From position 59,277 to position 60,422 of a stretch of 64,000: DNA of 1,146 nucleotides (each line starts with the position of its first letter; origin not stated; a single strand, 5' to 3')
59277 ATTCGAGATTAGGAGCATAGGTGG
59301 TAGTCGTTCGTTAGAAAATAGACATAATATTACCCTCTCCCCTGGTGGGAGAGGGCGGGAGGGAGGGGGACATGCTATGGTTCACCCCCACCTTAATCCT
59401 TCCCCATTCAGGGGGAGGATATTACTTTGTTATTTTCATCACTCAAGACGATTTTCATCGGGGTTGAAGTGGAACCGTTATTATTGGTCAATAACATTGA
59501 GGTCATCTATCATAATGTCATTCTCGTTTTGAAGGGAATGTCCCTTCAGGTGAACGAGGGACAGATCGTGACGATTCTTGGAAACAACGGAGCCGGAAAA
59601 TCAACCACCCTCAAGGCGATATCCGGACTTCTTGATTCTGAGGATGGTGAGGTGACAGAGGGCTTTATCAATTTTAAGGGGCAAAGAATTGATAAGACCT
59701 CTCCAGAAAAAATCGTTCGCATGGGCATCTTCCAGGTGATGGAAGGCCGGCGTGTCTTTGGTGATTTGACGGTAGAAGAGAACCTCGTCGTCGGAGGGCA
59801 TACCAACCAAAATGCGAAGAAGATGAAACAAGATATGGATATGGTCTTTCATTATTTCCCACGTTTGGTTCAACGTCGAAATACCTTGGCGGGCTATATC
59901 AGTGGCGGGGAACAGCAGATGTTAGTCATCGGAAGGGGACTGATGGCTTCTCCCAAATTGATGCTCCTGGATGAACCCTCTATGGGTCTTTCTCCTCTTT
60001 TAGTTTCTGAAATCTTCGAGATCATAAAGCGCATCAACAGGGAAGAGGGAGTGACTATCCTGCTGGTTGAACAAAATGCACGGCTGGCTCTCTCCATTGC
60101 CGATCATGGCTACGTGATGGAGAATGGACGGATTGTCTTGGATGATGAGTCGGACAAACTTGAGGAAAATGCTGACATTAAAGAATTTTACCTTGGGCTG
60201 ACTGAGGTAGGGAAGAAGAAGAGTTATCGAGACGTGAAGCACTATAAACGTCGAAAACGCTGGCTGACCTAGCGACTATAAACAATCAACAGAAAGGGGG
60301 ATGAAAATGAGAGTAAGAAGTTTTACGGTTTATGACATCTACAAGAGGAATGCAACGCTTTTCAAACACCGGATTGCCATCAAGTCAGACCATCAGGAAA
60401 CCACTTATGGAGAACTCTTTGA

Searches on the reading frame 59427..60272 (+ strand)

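Call 71: search_protein_families(library=pfam, proteins=[window:59427-60272:+], max_evalue=0.01)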
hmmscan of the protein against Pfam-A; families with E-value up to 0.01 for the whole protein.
window:59427-60272:+ (281 aa): 10 families
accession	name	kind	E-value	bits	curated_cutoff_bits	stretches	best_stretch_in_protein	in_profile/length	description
PF00005.33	ABC_tran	-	2.2e-27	96.7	25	1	35-185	1-136/137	ABC transporter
PF13304.12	AAA_21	-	1.8e-10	41.8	27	2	48-121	2-83/304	AAA domain, putative AbiEii toxin, Type IV TA system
PF13476.12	AAA_23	-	0.00021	22.5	27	1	45-79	19-53/201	AAA domain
PF13555.12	AAA_29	-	0.00028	21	27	1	39-71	16-48/61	P-loop containing region of AAA domain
PF13604.12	AAA_30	-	0.00093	19.4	27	1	44-186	17-99/191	AAA domain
PF13514.12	AAA_27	-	0.0013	18.8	22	1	39-69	20-50/206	AAA domain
PF25199.1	nSTAND_NTPase5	-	0.0017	18.7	34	0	44-68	40-64/145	Novel STAND NTPase 5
PF24883.2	NPHP3_N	-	0.0019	18.9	24.8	1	44-112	21-87/164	Nephrocystin 3, N-terminal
PF09818.15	ABC_ATPase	-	0.002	17.6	23.2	0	35-66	72-100/283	P-loop domain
PF13401.12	AAA_22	-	0.0082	16.9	27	0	45-96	5-50/130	AAA domain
